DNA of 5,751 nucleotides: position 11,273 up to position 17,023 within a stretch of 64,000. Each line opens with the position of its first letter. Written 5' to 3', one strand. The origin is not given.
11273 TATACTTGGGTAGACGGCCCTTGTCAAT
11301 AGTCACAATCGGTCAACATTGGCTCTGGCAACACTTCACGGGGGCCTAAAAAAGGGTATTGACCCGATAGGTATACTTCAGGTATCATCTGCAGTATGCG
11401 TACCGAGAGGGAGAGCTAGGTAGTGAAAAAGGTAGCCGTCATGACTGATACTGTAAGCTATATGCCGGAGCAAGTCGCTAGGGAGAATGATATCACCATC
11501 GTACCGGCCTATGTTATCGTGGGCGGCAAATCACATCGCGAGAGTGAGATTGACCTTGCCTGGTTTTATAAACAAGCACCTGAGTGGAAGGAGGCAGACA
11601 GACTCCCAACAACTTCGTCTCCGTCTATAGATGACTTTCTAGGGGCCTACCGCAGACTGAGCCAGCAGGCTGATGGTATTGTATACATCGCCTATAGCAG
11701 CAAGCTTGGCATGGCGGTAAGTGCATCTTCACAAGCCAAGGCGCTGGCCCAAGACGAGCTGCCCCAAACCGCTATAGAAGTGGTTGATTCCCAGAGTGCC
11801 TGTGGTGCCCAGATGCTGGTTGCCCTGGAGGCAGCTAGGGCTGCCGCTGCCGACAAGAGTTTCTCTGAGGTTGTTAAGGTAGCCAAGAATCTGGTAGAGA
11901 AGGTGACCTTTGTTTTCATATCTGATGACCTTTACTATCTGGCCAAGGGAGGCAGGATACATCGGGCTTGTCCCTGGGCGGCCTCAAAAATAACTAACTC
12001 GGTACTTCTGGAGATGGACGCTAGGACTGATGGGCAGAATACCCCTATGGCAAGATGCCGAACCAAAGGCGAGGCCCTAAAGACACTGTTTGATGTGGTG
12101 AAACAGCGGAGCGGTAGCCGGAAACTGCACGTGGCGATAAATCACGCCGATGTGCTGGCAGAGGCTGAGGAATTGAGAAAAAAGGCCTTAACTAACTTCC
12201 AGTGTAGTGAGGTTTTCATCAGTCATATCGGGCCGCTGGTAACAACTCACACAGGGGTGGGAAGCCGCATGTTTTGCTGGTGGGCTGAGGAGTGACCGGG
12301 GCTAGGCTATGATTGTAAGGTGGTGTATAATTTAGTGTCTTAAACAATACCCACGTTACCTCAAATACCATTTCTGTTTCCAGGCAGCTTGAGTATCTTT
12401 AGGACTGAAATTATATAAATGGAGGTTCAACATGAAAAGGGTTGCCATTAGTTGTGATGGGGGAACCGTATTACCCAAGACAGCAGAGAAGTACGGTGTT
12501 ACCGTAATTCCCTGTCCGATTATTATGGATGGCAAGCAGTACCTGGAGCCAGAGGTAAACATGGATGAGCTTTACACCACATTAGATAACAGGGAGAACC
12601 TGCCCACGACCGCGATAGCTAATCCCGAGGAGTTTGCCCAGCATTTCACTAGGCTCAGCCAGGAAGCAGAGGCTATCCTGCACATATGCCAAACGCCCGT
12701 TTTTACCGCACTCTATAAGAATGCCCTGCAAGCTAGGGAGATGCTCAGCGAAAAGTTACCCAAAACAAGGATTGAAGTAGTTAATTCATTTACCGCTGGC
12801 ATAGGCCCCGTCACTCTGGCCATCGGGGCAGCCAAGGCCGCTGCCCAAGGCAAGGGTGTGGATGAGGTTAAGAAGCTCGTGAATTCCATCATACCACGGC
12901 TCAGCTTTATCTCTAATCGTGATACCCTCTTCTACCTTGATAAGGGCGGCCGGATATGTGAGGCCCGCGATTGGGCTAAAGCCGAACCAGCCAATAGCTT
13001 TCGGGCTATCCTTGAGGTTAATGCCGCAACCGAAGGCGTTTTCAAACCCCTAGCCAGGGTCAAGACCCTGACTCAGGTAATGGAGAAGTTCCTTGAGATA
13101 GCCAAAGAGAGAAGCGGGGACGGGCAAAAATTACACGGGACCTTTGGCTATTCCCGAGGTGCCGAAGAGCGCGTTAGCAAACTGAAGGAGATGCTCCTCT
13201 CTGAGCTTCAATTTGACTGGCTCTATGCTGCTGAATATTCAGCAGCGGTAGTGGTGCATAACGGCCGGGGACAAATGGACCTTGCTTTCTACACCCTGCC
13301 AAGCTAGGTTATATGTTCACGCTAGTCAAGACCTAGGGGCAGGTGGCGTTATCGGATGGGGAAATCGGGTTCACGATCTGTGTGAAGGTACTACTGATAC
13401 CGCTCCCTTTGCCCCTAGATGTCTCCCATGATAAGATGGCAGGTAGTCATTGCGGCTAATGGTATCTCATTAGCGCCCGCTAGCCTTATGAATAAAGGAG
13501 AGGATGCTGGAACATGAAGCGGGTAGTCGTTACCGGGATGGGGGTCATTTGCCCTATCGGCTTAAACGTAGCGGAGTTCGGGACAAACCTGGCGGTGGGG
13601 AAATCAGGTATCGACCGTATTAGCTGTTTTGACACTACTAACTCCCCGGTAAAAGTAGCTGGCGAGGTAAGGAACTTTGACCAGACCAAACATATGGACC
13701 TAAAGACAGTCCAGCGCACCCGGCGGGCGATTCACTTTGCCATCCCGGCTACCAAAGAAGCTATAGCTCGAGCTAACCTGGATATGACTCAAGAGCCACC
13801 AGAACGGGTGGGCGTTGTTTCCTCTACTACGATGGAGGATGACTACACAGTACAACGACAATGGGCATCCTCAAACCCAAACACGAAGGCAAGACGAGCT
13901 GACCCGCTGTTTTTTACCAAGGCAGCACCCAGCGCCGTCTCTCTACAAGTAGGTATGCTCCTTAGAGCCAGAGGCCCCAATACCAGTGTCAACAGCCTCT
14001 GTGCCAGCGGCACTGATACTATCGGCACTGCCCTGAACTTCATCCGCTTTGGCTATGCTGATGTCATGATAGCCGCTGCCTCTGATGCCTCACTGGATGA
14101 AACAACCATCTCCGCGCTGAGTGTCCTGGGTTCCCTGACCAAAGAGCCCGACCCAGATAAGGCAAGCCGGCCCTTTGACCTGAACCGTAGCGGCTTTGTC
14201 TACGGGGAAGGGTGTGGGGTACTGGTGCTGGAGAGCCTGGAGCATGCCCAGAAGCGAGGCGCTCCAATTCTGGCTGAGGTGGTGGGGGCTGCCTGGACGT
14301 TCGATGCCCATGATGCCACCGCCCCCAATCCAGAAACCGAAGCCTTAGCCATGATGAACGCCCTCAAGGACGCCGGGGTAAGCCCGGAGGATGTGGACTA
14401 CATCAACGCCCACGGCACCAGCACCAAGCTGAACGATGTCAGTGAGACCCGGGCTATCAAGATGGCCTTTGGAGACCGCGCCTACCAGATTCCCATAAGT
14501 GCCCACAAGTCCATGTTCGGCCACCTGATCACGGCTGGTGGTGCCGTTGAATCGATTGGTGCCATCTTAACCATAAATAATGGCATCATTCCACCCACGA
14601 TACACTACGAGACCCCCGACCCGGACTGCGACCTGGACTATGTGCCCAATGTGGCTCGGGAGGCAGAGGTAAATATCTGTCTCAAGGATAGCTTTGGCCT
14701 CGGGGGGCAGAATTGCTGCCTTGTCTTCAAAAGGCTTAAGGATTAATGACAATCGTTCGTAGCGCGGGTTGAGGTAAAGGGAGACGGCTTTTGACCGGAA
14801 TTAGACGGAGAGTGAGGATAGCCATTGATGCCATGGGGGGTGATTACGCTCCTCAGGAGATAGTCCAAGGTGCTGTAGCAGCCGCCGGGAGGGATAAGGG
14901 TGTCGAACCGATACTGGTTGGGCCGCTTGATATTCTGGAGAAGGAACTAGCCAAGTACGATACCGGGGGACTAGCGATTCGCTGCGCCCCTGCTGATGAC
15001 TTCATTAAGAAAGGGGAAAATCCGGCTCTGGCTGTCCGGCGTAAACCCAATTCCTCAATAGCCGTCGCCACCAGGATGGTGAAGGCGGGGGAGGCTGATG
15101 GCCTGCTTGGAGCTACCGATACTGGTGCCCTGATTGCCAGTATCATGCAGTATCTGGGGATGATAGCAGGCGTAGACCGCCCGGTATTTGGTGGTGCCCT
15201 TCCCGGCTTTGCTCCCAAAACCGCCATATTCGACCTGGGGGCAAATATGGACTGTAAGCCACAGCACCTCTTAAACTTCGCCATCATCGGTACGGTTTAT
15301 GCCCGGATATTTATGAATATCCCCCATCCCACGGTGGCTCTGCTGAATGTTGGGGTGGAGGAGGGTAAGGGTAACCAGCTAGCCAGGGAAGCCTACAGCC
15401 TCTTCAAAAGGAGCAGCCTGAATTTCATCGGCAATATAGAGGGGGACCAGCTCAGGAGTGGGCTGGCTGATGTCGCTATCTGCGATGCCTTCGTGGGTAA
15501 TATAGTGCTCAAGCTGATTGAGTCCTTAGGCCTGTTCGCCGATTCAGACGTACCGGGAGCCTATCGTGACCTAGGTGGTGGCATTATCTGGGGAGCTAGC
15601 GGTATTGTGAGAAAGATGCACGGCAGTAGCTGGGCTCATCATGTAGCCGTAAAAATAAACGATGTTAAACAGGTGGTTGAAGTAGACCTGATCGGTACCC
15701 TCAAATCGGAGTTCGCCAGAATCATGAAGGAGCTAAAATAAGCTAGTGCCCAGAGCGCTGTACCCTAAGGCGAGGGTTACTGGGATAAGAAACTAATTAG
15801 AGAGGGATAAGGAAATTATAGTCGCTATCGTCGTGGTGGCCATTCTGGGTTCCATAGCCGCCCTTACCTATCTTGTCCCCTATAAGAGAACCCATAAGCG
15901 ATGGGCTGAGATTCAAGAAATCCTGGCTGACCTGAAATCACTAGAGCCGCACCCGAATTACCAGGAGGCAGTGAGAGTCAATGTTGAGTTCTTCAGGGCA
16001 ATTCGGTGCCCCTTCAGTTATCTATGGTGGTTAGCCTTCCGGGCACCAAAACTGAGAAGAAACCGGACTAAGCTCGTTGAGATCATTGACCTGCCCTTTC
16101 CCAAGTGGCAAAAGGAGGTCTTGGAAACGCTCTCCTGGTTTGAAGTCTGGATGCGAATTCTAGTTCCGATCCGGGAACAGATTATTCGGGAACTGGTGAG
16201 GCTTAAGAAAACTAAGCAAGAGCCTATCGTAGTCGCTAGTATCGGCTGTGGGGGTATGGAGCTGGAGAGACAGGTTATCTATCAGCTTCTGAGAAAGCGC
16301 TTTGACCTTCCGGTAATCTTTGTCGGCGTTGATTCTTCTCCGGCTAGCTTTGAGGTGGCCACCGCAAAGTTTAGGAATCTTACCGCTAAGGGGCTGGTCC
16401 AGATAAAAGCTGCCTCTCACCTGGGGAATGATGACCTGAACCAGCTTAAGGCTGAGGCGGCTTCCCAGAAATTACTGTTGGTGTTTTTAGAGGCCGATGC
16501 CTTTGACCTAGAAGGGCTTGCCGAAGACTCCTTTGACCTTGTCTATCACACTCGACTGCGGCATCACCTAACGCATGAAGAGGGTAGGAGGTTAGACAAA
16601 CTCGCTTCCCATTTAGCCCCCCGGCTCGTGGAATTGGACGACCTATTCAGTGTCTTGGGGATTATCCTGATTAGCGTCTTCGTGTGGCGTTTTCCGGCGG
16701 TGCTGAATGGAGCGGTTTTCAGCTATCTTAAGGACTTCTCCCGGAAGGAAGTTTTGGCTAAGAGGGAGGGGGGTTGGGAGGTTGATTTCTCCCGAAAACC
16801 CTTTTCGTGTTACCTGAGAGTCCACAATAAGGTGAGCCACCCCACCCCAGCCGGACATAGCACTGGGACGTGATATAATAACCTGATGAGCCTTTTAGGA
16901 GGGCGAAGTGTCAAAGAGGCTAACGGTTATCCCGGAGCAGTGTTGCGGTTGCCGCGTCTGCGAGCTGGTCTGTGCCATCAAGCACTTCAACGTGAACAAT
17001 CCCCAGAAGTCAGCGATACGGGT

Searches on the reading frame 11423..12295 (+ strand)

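Call 40: search_protein_families(library=pfam, proteins=[window:11423-12295:+], max_evalue=0.00001)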
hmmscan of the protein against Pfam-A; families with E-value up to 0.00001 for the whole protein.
window:11423-12295:+ (290 aa): 1 family
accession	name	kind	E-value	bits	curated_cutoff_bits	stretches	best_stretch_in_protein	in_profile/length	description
PF02645.21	DegV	-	2.9e-56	191.3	27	1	3-281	1-272/280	Uncharacterised protein, DegV family COG1307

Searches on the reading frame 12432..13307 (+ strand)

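Call 40: search_protein_families(library=pfam, proteins=[window:12432-13307:+], max_evalue=0.00001)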
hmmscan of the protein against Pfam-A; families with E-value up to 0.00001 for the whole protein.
window:12432-13307:+ (291 aa): 1 family
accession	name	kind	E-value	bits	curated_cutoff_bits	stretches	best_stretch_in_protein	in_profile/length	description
PF02645.21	DegV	-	2.4e-38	132.5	27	1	4-287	2-278/280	Uncharacterised protein, DegV family COG1307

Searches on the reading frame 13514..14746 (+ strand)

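Call 22: search_protein_families(library=pfam, proteins=[window:13514-14746:+], max_evalue=0.0001)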
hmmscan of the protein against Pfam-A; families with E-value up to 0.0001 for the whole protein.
window:13514-14746:+ (410 aa): 3 families
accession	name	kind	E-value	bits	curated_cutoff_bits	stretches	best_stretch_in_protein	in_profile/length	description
PF00109.32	ketoacyl-synt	-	4.8e-44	151.3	20.8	1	1-245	1-252/252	Beta-ketoacyl synthase, N-terminal domain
PF02801.28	Ketoacyl-synt_C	-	2.6e-35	121.5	20.8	1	253-366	1-119/119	Beta-ketoacyl synthase, C-terminal domain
PF00108.29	Thiolase_N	-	2.6e-05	24.2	26.4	0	154-187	76-109/260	Thiolase, N-terminal domain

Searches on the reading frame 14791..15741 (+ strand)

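Call 22: search_protein_families(library=pfam, proteins=[window:14791-15741:+], max_evalue=0.0001)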
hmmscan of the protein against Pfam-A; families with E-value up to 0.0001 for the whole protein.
window:14791-15741:+ (316 aa): 1 family
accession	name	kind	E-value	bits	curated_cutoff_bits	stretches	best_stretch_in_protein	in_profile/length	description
PF02504.20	FA_synthesis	-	9.6e-70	235.7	29.1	1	8-250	1-245/324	Fatty acid synthesis protein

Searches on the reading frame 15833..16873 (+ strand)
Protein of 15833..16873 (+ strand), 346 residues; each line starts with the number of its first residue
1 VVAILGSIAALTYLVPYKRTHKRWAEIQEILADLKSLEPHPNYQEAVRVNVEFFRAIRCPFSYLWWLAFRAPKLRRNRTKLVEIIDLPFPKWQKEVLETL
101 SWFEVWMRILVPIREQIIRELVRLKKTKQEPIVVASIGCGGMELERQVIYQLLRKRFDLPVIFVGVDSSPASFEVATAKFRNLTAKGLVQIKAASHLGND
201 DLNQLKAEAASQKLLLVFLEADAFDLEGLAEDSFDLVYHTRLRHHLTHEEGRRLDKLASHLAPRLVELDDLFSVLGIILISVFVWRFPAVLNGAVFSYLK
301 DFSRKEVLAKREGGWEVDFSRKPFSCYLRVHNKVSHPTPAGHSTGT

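Call 22: search_protein_families(library=pfam, proteins=[window:15833-16873:+], max_evalue=0.0001)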
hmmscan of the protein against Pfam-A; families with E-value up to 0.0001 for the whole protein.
window:15833-16873:+ (346 aa): 1 family
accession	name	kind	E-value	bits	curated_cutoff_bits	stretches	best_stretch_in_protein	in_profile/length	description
PF13649.12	Methyltransf_25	-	1.6e-05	26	27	0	202-263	34-95/97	Methyltransferase domain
